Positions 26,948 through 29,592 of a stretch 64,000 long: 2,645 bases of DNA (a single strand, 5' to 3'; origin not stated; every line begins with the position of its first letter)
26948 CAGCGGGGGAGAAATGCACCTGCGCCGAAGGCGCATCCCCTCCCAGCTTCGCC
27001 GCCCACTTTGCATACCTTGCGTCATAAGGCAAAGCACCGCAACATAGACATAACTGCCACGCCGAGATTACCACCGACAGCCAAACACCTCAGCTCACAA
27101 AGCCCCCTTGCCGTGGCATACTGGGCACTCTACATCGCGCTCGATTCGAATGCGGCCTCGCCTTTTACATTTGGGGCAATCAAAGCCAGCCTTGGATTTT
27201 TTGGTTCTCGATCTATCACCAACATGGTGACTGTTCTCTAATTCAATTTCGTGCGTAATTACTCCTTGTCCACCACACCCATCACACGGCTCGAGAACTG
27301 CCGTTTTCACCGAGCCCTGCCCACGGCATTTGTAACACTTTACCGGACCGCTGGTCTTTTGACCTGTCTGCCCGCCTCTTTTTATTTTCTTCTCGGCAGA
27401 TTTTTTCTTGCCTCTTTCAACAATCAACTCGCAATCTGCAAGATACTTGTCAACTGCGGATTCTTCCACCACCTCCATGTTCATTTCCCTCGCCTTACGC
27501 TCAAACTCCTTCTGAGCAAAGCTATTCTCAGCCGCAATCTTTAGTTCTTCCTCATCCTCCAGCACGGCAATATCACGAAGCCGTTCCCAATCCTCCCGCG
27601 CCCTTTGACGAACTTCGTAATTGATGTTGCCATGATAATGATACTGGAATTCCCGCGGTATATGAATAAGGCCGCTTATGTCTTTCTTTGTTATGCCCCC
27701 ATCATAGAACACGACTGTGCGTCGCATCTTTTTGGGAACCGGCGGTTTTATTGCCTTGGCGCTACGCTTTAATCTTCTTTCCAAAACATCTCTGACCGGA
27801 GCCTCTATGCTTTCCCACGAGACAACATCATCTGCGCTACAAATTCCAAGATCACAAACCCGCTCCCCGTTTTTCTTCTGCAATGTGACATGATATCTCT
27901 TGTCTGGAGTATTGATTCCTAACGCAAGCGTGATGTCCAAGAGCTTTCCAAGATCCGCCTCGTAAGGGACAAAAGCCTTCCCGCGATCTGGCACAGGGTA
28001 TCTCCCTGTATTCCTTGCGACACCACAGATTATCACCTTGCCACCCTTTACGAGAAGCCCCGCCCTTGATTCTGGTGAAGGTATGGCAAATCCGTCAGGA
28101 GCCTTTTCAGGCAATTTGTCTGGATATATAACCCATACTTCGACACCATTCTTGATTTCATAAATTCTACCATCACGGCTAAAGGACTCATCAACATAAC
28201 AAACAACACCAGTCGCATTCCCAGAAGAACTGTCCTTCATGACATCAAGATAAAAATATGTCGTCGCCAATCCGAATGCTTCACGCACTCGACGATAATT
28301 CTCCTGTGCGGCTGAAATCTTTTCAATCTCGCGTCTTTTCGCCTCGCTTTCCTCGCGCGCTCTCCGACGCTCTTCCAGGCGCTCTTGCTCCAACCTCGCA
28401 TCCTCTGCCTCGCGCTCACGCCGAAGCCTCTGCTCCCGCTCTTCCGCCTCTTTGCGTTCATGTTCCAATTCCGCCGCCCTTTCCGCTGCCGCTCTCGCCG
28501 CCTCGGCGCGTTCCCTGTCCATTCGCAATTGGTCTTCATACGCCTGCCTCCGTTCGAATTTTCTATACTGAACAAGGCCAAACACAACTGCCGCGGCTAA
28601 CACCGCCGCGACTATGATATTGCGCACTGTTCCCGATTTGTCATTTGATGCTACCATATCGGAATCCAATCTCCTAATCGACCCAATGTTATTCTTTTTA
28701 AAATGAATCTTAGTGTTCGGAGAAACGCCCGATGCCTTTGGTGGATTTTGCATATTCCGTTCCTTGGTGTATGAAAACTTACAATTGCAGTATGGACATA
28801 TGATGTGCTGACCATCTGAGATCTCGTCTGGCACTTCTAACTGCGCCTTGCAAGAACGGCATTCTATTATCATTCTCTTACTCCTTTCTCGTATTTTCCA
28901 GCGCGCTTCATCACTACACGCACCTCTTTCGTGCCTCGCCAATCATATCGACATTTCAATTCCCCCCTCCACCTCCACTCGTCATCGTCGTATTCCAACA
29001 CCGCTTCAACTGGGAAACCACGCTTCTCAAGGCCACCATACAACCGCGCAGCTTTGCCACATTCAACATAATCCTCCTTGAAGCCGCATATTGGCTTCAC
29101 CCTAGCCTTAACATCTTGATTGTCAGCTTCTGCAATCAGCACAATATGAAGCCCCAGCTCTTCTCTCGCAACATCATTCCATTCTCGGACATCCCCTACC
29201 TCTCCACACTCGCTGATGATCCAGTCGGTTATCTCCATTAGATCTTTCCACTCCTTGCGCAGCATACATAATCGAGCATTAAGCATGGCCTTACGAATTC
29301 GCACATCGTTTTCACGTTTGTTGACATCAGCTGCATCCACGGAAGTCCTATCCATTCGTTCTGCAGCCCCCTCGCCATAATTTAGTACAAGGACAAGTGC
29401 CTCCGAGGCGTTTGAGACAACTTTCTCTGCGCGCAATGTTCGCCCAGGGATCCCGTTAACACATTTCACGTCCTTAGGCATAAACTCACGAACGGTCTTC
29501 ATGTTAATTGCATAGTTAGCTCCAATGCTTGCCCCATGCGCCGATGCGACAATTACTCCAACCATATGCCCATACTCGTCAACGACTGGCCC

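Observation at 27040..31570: Low-GC three-gene island: coiled-coil anchor + PDZ-less trypsin protease + double zinc-finger membrane protein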

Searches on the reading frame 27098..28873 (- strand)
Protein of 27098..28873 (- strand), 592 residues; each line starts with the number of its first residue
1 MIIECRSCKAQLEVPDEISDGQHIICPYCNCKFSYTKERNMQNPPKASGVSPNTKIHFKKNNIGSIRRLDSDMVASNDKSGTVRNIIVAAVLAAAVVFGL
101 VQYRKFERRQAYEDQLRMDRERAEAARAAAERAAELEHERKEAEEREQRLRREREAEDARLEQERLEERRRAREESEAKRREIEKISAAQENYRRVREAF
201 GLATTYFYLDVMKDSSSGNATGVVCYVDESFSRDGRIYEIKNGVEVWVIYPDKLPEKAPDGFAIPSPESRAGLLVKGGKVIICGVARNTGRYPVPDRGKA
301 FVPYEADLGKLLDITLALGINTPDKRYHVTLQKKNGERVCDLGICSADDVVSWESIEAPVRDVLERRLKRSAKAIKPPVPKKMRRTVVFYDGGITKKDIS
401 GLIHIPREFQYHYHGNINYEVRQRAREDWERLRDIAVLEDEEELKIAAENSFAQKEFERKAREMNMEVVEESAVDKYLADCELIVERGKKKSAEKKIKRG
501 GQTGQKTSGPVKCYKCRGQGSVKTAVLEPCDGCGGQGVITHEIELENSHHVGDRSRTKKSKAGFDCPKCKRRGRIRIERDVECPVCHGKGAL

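Call 3: search_protein_families(library=pfam, proteins=[window:27098-28873:-], max_evalue=0.1)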
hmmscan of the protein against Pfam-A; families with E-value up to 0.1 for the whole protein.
window:27098-28873:- (592 aa): 2 families
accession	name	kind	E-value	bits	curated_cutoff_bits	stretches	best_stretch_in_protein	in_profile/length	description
PF15777.11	Anti-TRAP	-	0.00046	20.6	32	1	565-591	12-41/59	Tryptophan RNA-binding attenuator protein inhibitory protein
PF00684.25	DnaJ_CXXCXGXG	-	0.0015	19.2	32.7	2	513-590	1-65/65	DnaJ central domain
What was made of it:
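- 27095..28873 (-): Gene C: 592 aa. Zinc ribbon (residues 1-34; nt 28772-28873), TM (86-103; nt 28565-28618), E/R/A-rich single helix (104-202; nt 28268-28564), alpha/beta head (204-410; nt 27644-28264), second helix (419-479), four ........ repeats (511-592; nt 27098-27343). The DnaJ_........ Pfam hit is below threshold (call 3).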

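Call 4: search_protein_families(library=padloc, proteins=[window:27098-28873:-], max_evalue=0.1)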
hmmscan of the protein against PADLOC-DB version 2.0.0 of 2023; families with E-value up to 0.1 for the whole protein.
window:27098-28873:- (592 aa): 3 families
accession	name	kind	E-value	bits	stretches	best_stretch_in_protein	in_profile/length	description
PDLC04253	PDC-M01B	-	8e-05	20.1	1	504-581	289-361/366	-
PDLC04162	HEC-08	-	0.0046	14.1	1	351-539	85-255/358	-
PDLC03367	MTase_II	-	0.031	10.6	1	1-41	124-163/633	Type II methyltransferase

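Call 8: find_homologous_proteins(query=window:27098-28873:-)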
Query window:27098-28873:- (592 aa): 9 proteins with E <= 0.001 among 8000 candidates.
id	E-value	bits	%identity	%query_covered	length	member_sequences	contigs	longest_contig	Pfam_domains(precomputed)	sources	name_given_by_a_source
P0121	0.0e+0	1329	100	100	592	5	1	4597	-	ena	-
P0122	1.6e-260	884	66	100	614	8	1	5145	-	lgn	-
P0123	1.7e-226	772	66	88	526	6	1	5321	-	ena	-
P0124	3.2e-191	656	51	100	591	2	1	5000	-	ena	-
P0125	1.1e-113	400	43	86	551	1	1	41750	PF27659.1,PF15777.11,PF00684.26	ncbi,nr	ncbi:MAG: hypothetical protein K6G91_09685 [Kiritimatiellae bacterium]|nr:hypothetical protein [Kiri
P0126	2.9e-83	299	44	49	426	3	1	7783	PF00684.26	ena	-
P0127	3.9e-78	282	41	46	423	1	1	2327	PF00684.26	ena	-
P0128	1.5e-17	82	26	75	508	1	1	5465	-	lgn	-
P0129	1.1e-10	59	23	70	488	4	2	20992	-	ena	-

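Call 19: search_protein_families(library=phrogs, proteins=[window:27098-28873:-], max_evalue=0.01)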
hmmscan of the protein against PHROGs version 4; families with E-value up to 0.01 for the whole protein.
window:27098-28873:- (592 aa): 0 families

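Call 20: search_protein_families(library=ncbifam, proteins=[window:27098-28873:-], max_evalue=0.01)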
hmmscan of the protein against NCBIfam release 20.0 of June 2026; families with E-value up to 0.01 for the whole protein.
window:27098-28873:- (592 aa): 4 families
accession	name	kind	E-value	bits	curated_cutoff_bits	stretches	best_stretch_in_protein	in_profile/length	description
NF058604.1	RtpA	equivalog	0.00014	21.9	65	2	565-591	11-34/50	anti-TRAP protein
NF041070.1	carrier_LysW_Arch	domain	0.0012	18.9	75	1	1-38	1-38/57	alpha-aminoadipate/glutamate carrier protein LysW/ArgW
TIGR02349.1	DnaJ_bact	equivalog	0.0042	16.5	377.2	0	500-591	133-211/354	molecular chaperone DnaJ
NF041915.1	HVO_2901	equivalog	0.0095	15.7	80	1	3-32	16-45/55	HVO_2901 family zinc finger protein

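Call 21: search_protein_families(library=pfam, proteins=[P0125, P0128, P0129, P0126], max_evalue=0.01)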
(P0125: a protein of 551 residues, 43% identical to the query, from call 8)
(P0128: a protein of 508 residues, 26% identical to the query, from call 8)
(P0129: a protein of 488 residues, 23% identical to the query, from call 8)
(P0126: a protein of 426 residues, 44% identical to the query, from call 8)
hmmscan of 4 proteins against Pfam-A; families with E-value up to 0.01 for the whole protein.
P0125 (551 aa): 3 families
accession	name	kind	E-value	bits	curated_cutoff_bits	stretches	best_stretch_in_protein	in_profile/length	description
PF15777.11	Anti-TRAP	-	3.3e-07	30.6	32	1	523-549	11-40/59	Tryptophan RNA-binding attenuator protein inhibitory protein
PF00684.25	DnaJ_CXXCXGXG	-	4.1e-07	30.6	32.7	1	463-490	41-65/65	DnaJ central domain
PF09976.15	TPR_21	-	0.0027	17.9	25.5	1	34-120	7-94/193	Tetratricopeptide repeat-like domain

P0128 (508 aa): 2 families
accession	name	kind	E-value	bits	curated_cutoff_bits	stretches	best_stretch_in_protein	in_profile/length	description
PF21344.3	Zn_ribbon_LysW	-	6.4e-05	22.9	27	1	4-30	2-28/46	Alpha-aminoadipate carrier protein LysW-like, globular domain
PF09723.15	Zn_ribbon_8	-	0.00033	21.1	34.4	1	4-33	7-36/41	Zinc ribbon domain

P0129 (488 aa): 2 families
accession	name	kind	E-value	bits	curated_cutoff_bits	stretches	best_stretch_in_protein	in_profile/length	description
PF21344.3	Zn_ribbon_LysW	-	0.0001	22.3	27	1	3-30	1-28/46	Alpha-aminoadipate carrier protein LysW-like, globular domain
PF06864.17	PAP_PilO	-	0.0084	15.4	26.7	0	97-157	153-215/419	Pilin accessory protein (PilO)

P0126 (426 aa): 3 families
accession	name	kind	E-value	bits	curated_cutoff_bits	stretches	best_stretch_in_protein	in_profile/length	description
PF00684.25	DnaJ_CXXCXGXG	-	9e-06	26.3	32.7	2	333-369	10-55/65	DnaJ central domain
PF15777.11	Anti-TRAP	-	5e-05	23.7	32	0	339-370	11-45/59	Tryptophan RNA-binding attenuator protein inhibitory protein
PF04791.21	LMBR1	-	0.0068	15.8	31.9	1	12-123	170-290/510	LMBR1-like membrane protein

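Call 42: predict_structure(alignment_id=A2)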
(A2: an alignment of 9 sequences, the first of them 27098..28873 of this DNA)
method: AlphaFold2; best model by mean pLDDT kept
length: 592 residues; sequences in the alignment: 9
mean_pLDDT: 66.8   pTM: 0.40
mean pLDDT of the five models: 66.8, 65.9, 64.5, 63.8, 62.8
residues with pLDDT >= 90: 15; 70-90: 343; 50-70: 71; < 50: 163
segments of 3 or more residues with pLDDT < 50: 39-85, 208-220, 490-592
pLDDT, mean of each block of 10 residues (from residue 1): 81 78 83 68 32 28 27 28 52 66 71 75 77 81 86 89 90 87 84 86 61 43 77 86 80 81 63 78 69 86 81 82 76 86 82 87 79 72 83 70 83 70 84 88 88 85 65 84 76 32 29 36 34 37 33 26 36 33 38 30
secondary structure, 60 per line:
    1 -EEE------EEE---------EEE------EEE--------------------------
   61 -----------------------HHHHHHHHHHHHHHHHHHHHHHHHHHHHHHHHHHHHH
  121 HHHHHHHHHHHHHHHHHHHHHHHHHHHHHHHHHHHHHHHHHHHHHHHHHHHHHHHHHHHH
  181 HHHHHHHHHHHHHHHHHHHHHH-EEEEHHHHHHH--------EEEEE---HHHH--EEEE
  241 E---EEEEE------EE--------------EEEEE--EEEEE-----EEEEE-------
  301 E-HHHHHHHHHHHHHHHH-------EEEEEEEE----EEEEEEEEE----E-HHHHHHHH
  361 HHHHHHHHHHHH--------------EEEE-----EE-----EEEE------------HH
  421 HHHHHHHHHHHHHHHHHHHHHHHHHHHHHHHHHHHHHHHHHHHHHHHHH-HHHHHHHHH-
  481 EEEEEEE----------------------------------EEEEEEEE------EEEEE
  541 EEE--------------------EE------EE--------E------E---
elements in order: E2-4 E11-13 E23-25 E32-34 H84-202 E204-207 H208-214 E223-227 H231-234 E237-241 E245-249 E272-276 E279-283 E289-293 H303-318 E326-333 E338-346 H353-372 E387-390 E403-406 H419-469 H471-479 E481-487 E522-529 E536-543
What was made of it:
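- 27095..28873 (-): AF2 model, pLDDT 67, with the head at about 80 (call 42).
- On DnaJ/LQY1-type zinc finger: The Pfam score is 19.2, below the cut-off of 32.7 (call 3), and this region of the model has pLDDT below 50 (call 42).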

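Call 45: fold_search(model_id=the predicted structure, library=pdb)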
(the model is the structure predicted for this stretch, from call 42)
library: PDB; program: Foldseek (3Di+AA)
matches with E <= 10: 63; with E <= 0.001: 0
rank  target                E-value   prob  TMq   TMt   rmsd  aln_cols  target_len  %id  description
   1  2nb9_MODEL_1_A        2.9e-01  1.00  0.06  0.62   2.3        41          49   22  Solution structure of ZitP zinc finger (released 2016-12-14)
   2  3vpb_E                4.4e-01  1.00  0.06  0.63   1.1        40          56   18  ArgX from Sulfolobus tokodaii complexed with LysW/Glu/ADP/Mg/Zn/Sulfate (released 2013-02-27)
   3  5eio_C                5.2e-01  1.00  0.06  0.67   0.8        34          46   24  Crystal structure of LysY from Thermus thermophilus complexed with NADP+ and LysW-gamma-aminoadipic semialdehyde (released 2016-03-23)
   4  3wwn_B                6.2e-01  0.99  0.06  0.64  10.2        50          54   20  Crystal structure of LysZ from Thermus thermophilus complex with LysW (released 2014-11-19)
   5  2mqb_MODEL_1_A        8.7e-01  0.03  0.07  0.16  16.4       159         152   13  NMR structure of putative beta-lactamase (NP_372339.1) from Staphylococcus aureus Mu50 (released 2014-09-03)
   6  5m3f_I                9.2e-01  0.60  0.06  0.39   6.3        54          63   20  Yeast RNA polymerase I elongation complex at 3.8A (released 2016-11-23)
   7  3wwl                  1.2e+00  0.99  0.06  0.63   0.9        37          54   22  Crystal structure of lysine biosynthetic amino acid carrier protein LysW from Thermus thermophilus conjugated with alpha (released 2014-11-19)
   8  7bhq_C                1.3e+00  0.09  0.05  0.13   3.7        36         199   22  In situ assembled Salmonella FlgD hook cap complex (released 2021-05-05)
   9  5k2m_F                1.4e+00  0.97  0.05  0.53   1.2        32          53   28  Bifunctional LysX/ArgX from Thermococcus kodakarensis with LysW-gamma-AAA (released 2016-09-07)
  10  5k2m_E                1.4e+00  0.96  0.06  0.59   1.9        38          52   24  Bifunctional LysX/ArgX from Thermococcus kodakarensis with LysW-gamma-AAA (released 2016-09-07)
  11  7w63_A                2.0e+00  0.02  0.08  0.11  13.5       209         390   12  Crystal structure of minor pilin TcpB from Vibrio cholerae (released 2022-11-09)
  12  5ul3                  2.2e+00  0.11  0.07  0.06   8.7        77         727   12  Structure of Cobalamin-dependent S-adenosylmethionine radical enzyme OxsB with aqua-cobalamin bound (released 2017-04-19)
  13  5y0e_C                2.6e+00  0.01  0.05  0.07  30.0       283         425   10  Crystal structure of TssK (released 2018-08-08)
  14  7w63_B                2.9e+00  0.01  0.08  0.10  13.1       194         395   10  Crystal structure of minor pilin TcpB from Vibrio cholerae (released 2022-11-09)
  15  2mf9_MODEL_1_A        3.4e+00  0.06  0.05  0.15  10.1        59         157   14  Solution structure of the N-terminal domain of human FKBP38 (FKBP38NTD) (released 2013-11-06)
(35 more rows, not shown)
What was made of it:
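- On ZitP-like bitopic zinc-ribbon proteins: Foldseek to 2nb9 gave prob 1.00 and target TM-score 0.62, but E 0.29 (call 45).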

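Call 49: search_solved_structures(query=A2, max_evalue=1)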
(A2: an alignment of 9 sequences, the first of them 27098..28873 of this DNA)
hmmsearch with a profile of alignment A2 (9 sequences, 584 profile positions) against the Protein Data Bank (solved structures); distinct sequences matched with E-value up to 1: 9.
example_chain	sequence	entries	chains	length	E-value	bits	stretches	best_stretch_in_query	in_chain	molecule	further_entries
4qiw_P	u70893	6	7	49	0.0032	19.3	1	3-38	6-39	DNA-directed RNA polymerase subunit P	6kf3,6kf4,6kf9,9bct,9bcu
5k2m_E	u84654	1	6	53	0.013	17.4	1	1-38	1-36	Probable lysine biosynthesis protein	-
8szk_C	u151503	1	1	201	0.017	16.9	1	93-155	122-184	Core-binding factor subunit beta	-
3j9t_M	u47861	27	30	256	0.041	15.7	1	395-456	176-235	V-type proton ATPase subunit D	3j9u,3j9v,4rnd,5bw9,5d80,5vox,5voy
8cx0_C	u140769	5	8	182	0.073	14.8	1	93-155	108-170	Core-binding factor subunit beta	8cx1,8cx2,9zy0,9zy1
1exk_A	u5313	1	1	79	0.12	14.1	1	499-531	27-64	DNAJ PROTEIN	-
9i7s_K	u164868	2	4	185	0.13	14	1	82-151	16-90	Tom20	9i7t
36ro_P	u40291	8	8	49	0.49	12.1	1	4-37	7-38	DNA-directed RNA polymerase subunit Rpo12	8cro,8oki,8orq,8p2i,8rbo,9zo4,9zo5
9y6s_7F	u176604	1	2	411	0.78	11.4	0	100-167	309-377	Ankyrin/TPR repeat protein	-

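Call 60: fold_search(model_id=the predicted structure, library=viral)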
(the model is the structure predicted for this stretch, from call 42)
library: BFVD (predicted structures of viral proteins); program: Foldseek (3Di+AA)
matches with E <= 10: 125; with E <= 0.001: 0
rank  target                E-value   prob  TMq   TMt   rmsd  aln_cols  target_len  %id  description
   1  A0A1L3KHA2            1.4e-02  0.14  0.08  0.07  31.9       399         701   11  (no name in the UniProt tables at hand)
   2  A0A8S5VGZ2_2          8.3e-02  0.06  0.06  0.04  52.9       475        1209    7  Uncharacterized protein [Myoviridae sp. ctkfK18]
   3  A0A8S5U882            1.4e-01  0.08  0.10  0.08  26.3       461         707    9  Major tail protein [Podoviridae sp. ctdxt3]
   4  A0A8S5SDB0            3.6e-01  0.60  0.07  0.24  40.5       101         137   16  Uncharacterized protein [Siphoviridae sp. ctnpt50]
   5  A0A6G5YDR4            5.7e-01  0.99  0.06  0.53   1.9        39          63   23  (no name in the UniProt tables at hand)
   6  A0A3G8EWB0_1          5.7e-01  0.02  0.07  0.04  42.4       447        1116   11  Polyprotein (Fragment) [Sclerotium rolfsii alphavirus-like virus 2]
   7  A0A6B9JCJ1            6.1e-01  0.44  0.06  0.23  11.3        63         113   14  (no name in the UniProt tables at hand)
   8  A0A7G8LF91            8.1e-01  0.38  0.05  0.24  11.8        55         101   22  (no name in the UniProt tables at hand)
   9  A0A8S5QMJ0            9.0e-01  0.03  0.09  0.09  27.8       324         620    9  Distal tube protein [Podoviridae sp. ctPbe19]
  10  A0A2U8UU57            9.6e-01  0.30  0.05  0.17  10.7        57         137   23  Uncharacterized protein [Microbacterium phage Hendrix]
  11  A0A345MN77            1.3e+00  0.04  0.04  0.09  15.8        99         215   21  (no name in the UniProt tables at hand)
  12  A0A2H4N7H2            1.9e+00  0.06  0.06  0.06  24.0       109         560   13  (no name in the UniProt tables at hand)
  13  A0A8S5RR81            2.0e+00  0.04  0.05  0.10  31.9       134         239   10  Endodeoxyribonuclease RusA [Podoviridae sp. ctXdu7]
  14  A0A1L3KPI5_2          2.1e+00  0.02  0.06  0.04  37.4       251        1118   13  RNA-dependent RNA polymerase [Beihai bunya-like virus 3]
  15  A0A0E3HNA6            2.1e+00  0.01  0.05  0.08  36.6       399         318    8  Base plate wedge component [Synechococcus phage ACG-2014d]
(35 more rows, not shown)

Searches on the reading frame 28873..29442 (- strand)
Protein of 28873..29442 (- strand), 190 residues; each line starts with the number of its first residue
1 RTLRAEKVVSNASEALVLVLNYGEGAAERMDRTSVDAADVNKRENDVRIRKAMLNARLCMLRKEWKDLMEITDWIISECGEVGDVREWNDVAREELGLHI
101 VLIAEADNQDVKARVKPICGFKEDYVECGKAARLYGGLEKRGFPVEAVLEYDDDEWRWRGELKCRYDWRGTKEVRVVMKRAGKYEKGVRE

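Call 105: search_solved_structures(query=window:28873-29442:-, max_evalue=10)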
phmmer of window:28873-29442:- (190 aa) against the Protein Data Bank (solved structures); distinct sequences matched with E-value up to 10: 0.
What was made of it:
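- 28870..30159 (-): Gene B: 429 aa, signal-like N-terminus, HtrA/DegS-like serine protease (residues 27-226; nt 29482-30081), then a helical plus all-beta C-terminal domain (residues 244-422; nt 28894-29430); no PDZ domain. The C-terminal domain has no PDB sequence match (call 105).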
